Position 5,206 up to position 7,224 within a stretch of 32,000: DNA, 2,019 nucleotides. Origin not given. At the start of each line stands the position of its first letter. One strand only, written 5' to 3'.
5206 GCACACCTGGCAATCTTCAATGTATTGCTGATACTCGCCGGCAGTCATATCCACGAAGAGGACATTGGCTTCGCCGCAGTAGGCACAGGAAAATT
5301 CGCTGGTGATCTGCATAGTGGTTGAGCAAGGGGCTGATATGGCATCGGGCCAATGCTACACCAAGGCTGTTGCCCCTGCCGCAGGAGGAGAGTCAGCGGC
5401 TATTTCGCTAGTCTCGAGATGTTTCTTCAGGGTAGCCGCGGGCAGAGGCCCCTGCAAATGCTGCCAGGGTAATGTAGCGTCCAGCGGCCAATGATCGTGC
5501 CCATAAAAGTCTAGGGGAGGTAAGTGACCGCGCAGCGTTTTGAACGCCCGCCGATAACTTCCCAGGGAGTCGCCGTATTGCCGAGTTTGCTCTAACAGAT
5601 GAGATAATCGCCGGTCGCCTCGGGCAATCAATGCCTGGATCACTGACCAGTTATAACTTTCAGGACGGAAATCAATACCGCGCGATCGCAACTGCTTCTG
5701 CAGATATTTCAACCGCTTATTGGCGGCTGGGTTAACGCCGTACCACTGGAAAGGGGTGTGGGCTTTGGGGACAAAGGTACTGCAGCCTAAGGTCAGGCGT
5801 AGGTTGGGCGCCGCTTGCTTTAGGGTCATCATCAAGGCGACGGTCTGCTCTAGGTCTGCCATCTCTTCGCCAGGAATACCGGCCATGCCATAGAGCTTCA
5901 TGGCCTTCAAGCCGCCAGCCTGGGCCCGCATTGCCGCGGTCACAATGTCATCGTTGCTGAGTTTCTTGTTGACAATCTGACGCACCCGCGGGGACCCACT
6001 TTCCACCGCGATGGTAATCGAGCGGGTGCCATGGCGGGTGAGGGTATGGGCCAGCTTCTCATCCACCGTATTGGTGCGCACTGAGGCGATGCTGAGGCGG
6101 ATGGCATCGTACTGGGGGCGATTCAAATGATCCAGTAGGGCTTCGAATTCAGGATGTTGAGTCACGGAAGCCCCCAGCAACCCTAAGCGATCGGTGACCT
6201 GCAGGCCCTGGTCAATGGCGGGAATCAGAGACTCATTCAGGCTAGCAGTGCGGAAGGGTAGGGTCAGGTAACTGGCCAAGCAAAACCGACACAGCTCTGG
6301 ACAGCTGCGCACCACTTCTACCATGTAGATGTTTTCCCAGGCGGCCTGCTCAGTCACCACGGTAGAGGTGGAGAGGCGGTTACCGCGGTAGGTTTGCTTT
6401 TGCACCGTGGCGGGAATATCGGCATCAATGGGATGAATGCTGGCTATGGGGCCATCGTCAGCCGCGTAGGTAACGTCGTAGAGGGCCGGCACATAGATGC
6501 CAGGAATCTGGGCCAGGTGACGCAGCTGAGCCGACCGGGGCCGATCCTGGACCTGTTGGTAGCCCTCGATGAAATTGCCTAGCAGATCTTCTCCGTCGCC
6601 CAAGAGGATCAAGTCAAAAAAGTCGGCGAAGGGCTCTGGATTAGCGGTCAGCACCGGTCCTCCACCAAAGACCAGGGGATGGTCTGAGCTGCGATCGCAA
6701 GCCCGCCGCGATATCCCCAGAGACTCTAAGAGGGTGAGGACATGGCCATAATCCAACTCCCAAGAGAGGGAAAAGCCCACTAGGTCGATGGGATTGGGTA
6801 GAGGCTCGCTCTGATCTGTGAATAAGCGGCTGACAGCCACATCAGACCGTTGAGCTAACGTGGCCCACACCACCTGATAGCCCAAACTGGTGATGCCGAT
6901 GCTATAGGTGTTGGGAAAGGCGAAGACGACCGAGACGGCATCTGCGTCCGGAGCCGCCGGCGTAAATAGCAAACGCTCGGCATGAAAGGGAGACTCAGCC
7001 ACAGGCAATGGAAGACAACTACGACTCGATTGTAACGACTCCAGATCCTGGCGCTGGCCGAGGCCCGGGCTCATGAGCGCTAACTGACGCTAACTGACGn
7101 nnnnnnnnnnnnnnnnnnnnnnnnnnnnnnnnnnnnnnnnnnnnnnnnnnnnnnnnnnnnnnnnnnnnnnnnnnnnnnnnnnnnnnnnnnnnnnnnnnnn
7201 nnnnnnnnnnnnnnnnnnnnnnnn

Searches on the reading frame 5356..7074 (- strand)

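Call 61: search_protein_families(library=pfam, proteins=[window:5356-7074:-], max_evalue=0.01)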
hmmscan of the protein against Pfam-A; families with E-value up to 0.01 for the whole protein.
window:5356-7074:- (572 aa): 3 families
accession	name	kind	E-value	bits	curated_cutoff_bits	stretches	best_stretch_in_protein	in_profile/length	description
PF19864.5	Radical_SAM_N2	-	4.7e-30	104.5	29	1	82-196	36-151/151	Radical SAM proteins, N-terminal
PF04055.27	Radical_SAM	-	3.2e-14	53.9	29.5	1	253-414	2-165/166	Radical SAM superfamily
PF02310.24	B12-binding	-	0.0013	19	32.1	0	96-165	52-117/121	B12 binding domain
